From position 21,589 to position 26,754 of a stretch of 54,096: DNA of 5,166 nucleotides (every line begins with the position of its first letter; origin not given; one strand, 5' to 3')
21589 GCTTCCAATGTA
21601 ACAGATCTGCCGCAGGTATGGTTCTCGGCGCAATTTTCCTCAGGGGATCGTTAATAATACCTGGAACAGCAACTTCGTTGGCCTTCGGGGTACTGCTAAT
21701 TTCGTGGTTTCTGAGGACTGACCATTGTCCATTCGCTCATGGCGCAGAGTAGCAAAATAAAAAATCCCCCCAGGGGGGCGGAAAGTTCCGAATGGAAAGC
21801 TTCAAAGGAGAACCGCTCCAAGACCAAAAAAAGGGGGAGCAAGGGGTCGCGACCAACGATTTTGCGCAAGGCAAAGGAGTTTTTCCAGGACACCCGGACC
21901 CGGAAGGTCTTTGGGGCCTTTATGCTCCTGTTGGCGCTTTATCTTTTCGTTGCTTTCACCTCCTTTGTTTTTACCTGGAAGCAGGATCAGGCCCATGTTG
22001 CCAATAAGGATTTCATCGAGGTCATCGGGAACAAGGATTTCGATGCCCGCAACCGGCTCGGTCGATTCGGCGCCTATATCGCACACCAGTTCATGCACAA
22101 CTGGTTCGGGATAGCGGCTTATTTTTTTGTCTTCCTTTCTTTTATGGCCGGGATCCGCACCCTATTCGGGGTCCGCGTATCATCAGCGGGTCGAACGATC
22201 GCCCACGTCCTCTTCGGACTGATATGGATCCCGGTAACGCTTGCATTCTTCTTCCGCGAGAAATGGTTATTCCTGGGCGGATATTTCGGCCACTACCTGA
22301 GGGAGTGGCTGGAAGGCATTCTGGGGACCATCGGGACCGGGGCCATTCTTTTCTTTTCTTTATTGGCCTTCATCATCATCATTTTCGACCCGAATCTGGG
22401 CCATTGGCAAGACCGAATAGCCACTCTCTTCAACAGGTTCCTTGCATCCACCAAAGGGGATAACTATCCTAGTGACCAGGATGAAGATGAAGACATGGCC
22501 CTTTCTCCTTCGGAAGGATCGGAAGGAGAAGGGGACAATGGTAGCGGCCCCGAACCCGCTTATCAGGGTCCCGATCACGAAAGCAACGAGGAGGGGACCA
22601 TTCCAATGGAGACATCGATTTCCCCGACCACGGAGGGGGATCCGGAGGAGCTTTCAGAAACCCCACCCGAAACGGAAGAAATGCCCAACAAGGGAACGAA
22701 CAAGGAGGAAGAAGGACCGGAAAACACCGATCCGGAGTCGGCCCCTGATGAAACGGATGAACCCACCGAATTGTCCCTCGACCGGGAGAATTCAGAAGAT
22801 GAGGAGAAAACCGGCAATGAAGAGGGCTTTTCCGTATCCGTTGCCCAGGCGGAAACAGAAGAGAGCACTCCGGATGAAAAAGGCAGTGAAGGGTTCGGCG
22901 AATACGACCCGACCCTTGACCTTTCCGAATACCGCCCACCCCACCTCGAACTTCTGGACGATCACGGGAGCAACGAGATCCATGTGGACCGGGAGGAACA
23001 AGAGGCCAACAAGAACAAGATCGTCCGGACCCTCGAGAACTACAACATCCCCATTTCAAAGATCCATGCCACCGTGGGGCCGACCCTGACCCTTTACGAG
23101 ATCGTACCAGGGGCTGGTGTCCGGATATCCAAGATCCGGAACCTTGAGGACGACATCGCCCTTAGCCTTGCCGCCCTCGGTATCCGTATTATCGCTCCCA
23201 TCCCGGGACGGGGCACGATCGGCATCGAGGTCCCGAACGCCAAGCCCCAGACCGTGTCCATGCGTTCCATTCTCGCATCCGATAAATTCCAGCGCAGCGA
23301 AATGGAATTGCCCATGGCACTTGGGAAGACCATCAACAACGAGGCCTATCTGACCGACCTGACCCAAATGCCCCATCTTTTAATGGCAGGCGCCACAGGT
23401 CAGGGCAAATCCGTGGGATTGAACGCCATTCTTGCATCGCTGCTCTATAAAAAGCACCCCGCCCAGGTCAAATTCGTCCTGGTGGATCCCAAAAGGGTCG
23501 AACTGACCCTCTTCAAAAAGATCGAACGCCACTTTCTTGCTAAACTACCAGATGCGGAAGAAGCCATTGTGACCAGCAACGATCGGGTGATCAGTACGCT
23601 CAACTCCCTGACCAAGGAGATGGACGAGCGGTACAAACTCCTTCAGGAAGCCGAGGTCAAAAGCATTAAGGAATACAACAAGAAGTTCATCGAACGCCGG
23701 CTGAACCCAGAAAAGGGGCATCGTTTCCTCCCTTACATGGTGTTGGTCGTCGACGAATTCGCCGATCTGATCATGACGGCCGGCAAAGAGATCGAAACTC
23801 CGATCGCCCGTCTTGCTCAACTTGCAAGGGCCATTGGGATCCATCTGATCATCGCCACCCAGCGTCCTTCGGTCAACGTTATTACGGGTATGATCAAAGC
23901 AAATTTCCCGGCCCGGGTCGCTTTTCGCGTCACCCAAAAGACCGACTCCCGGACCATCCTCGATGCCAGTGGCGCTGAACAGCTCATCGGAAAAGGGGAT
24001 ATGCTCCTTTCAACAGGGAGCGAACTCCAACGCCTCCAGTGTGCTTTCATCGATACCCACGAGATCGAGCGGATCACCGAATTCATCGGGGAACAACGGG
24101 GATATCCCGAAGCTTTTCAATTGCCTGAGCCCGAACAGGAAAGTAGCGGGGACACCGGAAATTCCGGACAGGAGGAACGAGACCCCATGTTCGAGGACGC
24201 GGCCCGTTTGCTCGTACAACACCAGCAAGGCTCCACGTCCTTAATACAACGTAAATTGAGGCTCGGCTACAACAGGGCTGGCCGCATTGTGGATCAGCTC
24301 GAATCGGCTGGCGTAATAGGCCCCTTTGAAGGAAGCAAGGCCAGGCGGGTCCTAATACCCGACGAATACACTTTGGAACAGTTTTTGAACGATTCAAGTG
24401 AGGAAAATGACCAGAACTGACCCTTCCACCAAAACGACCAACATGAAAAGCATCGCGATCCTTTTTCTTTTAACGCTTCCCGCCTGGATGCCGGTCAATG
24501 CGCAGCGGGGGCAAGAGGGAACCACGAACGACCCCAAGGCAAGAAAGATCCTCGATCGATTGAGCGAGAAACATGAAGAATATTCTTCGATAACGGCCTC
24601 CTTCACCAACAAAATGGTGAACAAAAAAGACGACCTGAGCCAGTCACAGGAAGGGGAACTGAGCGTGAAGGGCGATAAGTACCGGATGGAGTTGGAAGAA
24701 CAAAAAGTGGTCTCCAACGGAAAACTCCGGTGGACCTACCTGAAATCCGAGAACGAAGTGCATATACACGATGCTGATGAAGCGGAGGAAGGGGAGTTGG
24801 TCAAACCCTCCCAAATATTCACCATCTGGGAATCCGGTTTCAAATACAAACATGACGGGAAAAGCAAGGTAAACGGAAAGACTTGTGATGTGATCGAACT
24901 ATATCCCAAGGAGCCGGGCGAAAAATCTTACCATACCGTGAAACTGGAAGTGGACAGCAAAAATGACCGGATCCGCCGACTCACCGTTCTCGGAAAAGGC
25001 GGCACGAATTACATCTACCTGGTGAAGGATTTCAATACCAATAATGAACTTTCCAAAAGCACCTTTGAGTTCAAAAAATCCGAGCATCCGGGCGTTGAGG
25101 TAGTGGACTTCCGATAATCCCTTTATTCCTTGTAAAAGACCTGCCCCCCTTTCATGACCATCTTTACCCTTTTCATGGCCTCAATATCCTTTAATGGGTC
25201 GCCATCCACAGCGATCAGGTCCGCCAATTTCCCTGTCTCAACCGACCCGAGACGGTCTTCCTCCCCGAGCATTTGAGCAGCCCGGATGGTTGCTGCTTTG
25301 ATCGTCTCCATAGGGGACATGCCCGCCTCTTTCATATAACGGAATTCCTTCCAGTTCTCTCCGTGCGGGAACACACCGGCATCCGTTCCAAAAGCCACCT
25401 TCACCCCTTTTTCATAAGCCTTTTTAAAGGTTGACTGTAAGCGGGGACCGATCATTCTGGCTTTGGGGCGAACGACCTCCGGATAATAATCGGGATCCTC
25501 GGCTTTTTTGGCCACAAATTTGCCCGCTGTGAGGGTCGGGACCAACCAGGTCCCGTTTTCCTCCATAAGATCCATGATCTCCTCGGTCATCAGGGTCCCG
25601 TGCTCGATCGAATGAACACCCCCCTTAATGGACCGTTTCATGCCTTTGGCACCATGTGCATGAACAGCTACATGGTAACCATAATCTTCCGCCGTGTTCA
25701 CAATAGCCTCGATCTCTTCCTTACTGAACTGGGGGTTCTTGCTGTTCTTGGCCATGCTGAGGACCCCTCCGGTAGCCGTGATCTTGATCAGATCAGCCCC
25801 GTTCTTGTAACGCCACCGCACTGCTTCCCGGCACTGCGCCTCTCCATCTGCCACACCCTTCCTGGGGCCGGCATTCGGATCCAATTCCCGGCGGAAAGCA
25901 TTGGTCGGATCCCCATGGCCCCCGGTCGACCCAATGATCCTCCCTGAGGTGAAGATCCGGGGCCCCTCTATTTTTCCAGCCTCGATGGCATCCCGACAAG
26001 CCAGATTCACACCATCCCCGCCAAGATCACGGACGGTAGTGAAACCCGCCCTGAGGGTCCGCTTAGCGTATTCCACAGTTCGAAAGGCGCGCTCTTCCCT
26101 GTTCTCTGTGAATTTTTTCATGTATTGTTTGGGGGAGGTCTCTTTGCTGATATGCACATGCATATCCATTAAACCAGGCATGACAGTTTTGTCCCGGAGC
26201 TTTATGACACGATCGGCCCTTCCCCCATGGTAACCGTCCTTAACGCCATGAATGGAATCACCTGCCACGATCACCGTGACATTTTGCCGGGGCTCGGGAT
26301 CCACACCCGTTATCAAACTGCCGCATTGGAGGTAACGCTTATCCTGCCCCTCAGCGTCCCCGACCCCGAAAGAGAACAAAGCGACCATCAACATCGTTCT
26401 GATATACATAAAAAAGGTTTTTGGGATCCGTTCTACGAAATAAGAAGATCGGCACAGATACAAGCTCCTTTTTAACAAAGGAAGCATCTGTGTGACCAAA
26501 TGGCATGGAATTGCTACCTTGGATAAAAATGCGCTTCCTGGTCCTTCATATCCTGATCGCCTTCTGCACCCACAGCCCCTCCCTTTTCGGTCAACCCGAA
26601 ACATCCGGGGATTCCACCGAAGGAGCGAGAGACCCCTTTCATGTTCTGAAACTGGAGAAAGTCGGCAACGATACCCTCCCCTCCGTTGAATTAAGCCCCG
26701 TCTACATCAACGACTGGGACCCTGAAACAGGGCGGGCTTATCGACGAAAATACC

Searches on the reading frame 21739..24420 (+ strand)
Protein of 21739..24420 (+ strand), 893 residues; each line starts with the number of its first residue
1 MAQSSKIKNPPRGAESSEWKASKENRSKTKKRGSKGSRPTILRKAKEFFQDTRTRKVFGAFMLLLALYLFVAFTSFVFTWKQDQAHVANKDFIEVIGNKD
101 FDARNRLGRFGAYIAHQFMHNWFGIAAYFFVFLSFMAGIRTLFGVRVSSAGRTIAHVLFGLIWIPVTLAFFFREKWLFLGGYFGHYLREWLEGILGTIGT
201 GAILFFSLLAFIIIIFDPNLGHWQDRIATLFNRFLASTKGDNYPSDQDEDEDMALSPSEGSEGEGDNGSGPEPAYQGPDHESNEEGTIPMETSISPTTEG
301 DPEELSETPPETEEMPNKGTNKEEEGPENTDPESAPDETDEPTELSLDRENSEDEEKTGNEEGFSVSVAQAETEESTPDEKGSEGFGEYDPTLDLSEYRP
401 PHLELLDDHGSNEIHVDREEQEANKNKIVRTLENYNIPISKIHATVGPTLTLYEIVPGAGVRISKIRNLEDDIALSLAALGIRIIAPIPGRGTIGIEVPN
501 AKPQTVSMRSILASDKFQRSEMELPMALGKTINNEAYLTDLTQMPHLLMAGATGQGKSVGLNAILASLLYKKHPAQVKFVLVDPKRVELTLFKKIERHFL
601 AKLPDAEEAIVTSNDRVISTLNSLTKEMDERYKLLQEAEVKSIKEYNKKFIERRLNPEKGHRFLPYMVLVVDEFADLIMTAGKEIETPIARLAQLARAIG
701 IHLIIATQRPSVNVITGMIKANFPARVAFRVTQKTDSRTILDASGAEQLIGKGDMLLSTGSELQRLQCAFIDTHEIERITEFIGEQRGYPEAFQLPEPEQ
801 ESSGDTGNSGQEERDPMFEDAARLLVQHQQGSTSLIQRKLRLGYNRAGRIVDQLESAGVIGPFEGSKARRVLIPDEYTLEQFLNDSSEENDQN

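Call 73: search_protein_families(library=pfam, proteins=[window:21739-24420:+], max_evalue=0.00001)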
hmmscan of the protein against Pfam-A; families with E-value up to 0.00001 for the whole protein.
window:21739-24420:+ (893 aa): 4 families
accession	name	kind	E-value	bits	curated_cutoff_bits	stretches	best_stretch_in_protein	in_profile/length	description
PF01580.24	FtsK_SpoIIIE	-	1.9e-55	188.2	24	1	509-712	3-221/221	FtsK/SpoIIIE family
PF17854.6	FtsK_alpha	-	6.4e-29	100.6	22.9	1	401-500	2-101/101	FtsK alpha domain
PF09397.16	FtsK_gamma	-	1.1e-26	92.8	30.6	1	812-873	1-62/63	Ftsk gamma domain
PF13491.11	FtsK_4TM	-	2e-15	57.3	23.1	1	53-222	3-165/171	4TM region of DNA translocase FtsK/SpoIIIE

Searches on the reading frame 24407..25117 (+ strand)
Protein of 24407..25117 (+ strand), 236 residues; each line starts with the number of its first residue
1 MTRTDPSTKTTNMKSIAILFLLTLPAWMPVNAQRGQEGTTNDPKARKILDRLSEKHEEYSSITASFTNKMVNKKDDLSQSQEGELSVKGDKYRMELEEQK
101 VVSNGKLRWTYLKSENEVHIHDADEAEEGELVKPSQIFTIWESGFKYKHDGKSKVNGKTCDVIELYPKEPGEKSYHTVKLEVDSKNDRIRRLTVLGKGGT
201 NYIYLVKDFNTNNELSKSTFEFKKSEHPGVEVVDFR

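Call 73: search_protein_families(library=pfam, proteins=[window:24407-25117:+], max_evalue=0.00001)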
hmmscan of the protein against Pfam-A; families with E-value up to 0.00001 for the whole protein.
window:24407-25117:+ (236 aa): 2 families
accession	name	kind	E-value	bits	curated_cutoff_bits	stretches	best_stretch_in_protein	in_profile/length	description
PF03548.22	LolA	-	1.8e-12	47.7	23.6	1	59-223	3-165/165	Outer membrane lipoprotein carrier protein LolA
PF16584.11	LolA_2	-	3.5e-10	40.4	26.8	1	44-147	10-107/152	Outer membrane lipoprotein carrier protein LolA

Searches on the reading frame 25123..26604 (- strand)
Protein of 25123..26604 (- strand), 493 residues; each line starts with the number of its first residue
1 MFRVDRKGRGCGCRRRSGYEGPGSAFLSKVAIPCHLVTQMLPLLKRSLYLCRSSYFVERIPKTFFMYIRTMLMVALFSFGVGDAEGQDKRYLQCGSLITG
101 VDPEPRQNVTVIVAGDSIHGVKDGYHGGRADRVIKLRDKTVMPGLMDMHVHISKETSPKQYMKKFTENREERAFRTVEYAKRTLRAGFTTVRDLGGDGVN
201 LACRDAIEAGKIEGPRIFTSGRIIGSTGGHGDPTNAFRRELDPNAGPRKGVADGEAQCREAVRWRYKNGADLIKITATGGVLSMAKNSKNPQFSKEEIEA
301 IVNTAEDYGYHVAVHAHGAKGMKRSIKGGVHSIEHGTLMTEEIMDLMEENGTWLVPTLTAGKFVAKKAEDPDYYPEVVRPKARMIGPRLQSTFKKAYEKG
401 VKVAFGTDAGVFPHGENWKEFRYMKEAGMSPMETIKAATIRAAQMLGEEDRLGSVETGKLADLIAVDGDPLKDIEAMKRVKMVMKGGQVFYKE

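Call 73: search_protein_families(library=pfam, proteins=[window:25123-26604:-], max_evalue=0.00001)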
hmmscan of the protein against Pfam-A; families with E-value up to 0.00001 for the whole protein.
window:25123-26604:- (493 aa): 2 families
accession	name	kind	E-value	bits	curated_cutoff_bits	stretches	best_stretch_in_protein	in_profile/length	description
PF01979.26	Amidohydro_1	-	4.8e-57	194.2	25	1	140-489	1-344/345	Amidohydrolase family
PF07969.17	Amidohydro_3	-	4.5e-22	79.6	29.7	1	269-491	229-472/472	Amidohydrolase family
